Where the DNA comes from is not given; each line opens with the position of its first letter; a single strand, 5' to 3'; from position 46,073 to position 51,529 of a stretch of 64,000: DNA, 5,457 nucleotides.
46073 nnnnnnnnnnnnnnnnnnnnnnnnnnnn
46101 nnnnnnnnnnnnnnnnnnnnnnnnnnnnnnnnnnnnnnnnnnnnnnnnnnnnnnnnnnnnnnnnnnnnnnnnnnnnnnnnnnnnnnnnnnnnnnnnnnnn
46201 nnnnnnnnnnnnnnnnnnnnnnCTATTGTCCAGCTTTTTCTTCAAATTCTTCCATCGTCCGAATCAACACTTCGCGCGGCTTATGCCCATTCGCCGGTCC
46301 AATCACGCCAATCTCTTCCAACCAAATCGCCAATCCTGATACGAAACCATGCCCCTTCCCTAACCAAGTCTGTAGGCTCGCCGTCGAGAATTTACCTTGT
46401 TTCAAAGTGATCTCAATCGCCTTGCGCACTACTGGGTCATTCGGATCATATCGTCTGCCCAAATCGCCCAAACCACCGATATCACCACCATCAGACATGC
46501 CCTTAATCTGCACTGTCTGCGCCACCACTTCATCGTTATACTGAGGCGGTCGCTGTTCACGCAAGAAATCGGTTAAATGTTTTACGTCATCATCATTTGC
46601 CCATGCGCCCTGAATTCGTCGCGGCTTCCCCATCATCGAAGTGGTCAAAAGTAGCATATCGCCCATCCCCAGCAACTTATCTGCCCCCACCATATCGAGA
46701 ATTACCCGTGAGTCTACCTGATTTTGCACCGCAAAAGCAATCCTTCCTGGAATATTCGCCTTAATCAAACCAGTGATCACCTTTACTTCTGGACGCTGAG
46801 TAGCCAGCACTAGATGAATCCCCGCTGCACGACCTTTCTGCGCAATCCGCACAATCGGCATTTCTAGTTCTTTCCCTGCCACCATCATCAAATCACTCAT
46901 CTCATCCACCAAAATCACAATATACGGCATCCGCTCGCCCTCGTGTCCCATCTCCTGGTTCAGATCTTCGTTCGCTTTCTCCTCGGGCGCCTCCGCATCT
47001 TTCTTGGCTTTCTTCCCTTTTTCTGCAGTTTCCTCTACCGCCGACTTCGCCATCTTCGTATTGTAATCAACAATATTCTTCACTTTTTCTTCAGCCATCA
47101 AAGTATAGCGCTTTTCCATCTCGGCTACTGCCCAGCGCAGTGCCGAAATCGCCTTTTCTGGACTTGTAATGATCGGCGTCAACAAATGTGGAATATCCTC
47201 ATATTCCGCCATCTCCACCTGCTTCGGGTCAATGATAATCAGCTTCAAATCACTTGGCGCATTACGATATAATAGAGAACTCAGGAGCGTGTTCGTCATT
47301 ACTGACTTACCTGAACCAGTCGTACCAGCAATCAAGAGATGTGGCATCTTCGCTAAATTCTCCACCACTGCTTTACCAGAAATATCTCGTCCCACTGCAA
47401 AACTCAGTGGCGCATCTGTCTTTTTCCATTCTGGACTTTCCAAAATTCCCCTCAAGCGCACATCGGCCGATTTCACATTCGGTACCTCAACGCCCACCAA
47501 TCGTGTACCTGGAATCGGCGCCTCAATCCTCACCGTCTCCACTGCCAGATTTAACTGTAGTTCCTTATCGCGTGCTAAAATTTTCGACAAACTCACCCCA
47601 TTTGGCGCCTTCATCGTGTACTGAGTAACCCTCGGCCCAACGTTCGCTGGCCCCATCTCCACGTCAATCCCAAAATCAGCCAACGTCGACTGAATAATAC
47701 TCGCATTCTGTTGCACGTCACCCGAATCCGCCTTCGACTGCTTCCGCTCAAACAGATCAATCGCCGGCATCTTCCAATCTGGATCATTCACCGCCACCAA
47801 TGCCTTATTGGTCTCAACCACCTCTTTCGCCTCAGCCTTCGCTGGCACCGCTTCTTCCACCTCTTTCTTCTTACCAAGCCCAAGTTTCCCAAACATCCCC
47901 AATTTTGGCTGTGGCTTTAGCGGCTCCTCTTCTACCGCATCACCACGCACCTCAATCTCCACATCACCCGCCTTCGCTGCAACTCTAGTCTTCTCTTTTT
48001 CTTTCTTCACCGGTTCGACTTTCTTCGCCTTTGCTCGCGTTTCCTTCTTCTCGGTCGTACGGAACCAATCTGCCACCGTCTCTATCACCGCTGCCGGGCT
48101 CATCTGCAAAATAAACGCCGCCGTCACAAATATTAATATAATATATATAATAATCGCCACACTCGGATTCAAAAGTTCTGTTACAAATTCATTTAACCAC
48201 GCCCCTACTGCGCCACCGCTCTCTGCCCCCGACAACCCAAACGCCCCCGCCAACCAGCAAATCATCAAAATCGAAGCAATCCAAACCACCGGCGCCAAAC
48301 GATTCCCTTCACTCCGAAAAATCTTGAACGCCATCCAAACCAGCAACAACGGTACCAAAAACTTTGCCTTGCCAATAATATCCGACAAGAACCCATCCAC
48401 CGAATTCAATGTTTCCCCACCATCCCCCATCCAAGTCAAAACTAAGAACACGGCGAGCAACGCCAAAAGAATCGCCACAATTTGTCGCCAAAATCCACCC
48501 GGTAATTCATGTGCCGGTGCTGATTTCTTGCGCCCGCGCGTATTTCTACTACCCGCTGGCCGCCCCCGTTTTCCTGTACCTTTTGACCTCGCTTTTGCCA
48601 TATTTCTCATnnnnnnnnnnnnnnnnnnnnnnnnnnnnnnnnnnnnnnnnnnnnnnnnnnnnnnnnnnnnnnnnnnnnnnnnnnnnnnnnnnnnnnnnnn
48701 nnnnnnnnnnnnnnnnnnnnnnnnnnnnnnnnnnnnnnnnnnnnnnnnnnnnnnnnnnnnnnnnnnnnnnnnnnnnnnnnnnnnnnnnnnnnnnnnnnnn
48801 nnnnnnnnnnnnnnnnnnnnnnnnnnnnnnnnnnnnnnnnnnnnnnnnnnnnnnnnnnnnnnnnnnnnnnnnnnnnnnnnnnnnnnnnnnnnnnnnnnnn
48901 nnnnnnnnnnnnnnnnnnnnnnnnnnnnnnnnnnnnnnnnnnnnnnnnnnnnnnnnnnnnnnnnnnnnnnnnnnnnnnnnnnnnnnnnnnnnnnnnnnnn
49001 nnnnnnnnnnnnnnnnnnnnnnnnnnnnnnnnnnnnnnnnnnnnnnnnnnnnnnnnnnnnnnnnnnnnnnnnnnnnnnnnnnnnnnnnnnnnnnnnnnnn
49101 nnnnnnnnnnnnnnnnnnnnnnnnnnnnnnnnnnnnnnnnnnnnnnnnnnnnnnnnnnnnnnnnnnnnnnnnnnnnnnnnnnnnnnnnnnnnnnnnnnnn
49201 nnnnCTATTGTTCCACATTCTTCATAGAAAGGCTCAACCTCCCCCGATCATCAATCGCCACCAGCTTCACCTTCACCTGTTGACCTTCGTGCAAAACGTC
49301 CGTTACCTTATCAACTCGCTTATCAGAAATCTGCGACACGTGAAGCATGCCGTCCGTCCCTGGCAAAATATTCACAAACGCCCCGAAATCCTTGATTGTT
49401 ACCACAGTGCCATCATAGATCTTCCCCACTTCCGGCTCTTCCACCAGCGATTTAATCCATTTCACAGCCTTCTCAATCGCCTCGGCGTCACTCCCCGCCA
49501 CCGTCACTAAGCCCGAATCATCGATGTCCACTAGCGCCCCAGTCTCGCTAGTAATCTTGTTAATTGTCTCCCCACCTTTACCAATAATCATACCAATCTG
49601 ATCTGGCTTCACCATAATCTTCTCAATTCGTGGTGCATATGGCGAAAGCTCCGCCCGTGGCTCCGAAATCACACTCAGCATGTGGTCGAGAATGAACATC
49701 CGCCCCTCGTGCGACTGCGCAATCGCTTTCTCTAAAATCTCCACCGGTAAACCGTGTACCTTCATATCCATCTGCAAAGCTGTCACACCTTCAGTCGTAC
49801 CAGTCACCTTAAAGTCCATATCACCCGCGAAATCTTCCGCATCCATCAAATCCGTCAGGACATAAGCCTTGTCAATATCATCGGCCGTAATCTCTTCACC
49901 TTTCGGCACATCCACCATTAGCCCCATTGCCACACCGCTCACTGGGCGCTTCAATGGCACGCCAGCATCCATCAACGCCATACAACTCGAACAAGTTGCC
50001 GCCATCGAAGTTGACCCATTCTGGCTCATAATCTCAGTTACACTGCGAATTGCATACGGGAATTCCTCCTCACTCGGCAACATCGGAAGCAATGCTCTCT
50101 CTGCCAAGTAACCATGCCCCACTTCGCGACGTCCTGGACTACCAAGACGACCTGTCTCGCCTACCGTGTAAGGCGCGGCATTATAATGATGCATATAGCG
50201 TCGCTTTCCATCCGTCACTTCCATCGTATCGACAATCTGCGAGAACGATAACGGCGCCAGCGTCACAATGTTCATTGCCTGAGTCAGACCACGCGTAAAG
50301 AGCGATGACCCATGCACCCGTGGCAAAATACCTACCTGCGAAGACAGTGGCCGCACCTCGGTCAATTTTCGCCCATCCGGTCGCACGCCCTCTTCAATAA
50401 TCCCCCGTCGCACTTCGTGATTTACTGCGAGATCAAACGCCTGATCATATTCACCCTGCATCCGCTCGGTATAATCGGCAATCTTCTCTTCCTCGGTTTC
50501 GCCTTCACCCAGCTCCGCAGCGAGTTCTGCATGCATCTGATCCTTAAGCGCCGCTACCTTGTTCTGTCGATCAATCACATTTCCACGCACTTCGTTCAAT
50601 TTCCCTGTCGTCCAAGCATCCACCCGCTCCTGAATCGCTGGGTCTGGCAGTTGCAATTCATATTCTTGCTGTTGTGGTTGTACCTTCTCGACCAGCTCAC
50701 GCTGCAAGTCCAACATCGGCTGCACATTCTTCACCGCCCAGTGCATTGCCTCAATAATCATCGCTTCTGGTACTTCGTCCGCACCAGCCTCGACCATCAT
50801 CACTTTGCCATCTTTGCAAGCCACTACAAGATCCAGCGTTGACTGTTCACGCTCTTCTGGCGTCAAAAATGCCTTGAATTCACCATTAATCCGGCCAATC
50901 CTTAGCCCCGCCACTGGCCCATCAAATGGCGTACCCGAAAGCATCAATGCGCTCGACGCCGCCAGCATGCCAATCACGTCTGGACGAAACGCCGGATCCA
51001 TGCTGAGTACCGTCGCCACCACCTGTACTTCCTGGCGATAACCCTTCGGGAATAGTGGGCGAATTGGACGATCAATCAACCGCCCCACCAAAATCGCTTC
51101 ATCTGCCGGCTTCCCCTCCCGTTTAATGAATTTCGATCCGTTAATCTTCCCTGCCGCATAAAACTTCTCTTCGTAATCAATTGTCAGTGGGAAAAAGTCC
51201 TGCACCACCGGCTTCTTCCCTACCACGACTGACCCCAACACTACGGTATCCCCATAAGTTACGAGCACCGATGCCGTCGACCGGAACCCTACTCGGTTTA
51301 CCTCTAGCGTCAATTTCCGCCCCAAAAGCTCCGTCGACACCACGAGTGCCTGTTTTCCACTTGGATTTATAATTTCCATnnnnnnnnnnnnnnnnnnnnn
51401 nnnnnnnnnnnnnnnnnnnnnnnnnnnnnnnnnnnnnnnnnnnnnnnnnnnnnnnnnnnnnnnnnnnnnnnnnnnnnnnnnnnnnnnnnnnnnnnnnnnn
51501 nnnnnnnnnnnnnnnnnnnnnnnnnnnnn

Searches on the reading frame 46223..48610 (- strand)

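Call 11: search_protein_families(library=pfam, proteins=[window:46223-48610:-], max_evalue=0.01)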
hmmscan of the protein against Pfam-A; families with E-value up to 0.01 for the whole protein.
window:46223-48610:- (795 aa): 9 families
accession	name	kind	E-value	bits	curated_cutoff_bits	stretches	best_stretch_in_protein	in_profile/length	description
PF01580.24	FtsK_SpoIIIE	-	6.6e-66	222.4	24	1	386-608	2-220/221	FtsK/SpoIIIE family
PF17854.6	FtsK_alpha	-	5.6e-24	84.7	22.9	1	281-378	1-101/101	FtsK alpha domain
PF13491.11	FtsK_4TM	-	8.6e-10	39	23.1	1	73-179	56-170/171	4TM region of DNA translocase FtsK/SpoIIIE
PF01935.23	DUF87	-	4.3e-08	34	23.2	1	423-576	24-171/220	Helicase HerA, central domain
PF09397.16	FtsK_gamma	-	5.7e-08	32.8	30.6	1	724-783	3-62/63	Ftsk gamma domain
PF12846.13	AAA_10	-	1.2e-06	28.3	27.5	1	421-471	20-65/362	AAA-like domain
PF20703.3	nSTAND1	-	0.0032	17.6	27.1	1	406-578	17-131/379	Novel STAND NTPase 1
PF25201.1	nSTAND6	-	0.0039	17.7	27.7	0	407-447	3-43/148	Novel STAND NTPase 6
PF10412.15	TrwB_AAD_bind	-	0.0045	16.4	20.5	0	423-464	16-53/387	Type IV secretion-system coupling protein DNA-binding domain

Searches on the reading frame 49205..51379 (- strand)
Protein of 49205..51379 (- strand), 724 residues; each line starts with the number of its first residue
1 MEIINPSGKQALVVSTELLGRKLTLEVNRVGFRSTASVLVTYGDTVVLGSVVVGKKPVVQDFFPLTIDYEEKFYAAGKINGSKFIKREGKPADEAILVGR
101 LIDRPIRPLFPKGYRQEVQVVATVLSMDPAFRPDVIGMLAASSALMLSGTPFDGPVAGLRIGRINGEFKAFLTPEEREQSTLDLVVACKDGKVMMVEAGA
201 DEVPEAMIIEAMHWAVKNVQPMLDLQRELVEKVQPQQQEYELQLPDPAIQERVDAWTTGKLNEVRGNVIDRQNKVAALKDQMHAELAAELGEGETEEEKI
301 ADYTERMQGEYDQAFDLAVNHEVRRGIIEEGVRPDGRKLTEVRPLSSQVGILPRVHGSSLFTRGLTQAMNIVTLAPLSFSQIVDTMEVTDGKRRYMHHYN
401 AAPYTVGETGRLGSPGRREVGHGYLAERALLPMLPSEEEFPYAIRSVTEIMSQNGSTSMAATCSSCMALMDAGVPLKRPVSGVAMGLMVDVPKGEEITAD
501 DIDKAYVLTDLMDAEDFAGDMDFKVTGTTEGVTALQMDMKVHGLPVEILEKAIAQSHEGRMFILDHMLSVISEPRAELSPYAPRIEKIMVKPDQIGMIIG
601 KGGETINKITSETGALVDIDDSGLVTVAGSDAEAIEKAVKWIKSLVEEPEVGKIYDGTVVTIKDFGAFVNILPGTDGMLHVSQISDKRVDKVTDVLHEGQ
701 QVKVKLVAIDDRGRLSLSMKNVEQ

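Call 11: search_protein_families(library=pfam, proteins=[window:49205-51379:-], max_evalue=0.01)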
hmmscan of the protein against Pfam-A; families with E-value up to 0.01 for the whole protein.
window:49205-51379:- (724 aa): 9 families
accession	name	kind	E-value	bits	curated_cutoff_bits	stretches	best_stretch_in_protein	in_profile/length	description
PF01138.27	RNase_PH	-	4.6e-48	163.4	25.5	2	21-151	3-130/130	3' exoribonuclease family, domain 1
PF00575.29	S1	-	2.1e-18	66.9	22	1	648-720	1-74/74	S1 RNA binding domain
PF00013.35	KH_1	-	2.3e-14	53.3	21.5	1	586-643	2-65/66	KH domain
PF03725.20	RNase_PH_C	-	2.7e-14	53.3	20.8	2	154-217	1-66/67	3' exoribonuclease family, domain 2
PF07650.23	KH_2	-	2.8e-05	24.3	22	1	587-617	28-58/78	KH domain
PF03726.19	PNPase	-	0.00024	22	24.6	1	270-338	25-81/81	Polyribonucleotide nucleotidyltransferase, RNA binding domain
PF22675.2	KH-I_KHDC4-BBP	-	0.00042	20.6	30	1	595-629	8-42/76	KHDC4/BBP-like, KH-domain type I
PF24685.1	OB_RRP5_4th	-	0.0034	17.8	31.5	0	649-708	6-70/92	RRP5 OB-fold domain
PF23459.1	S1_RRP5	-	0.0071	17.3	27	0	652-712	4-64/72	RRP5 S1 domain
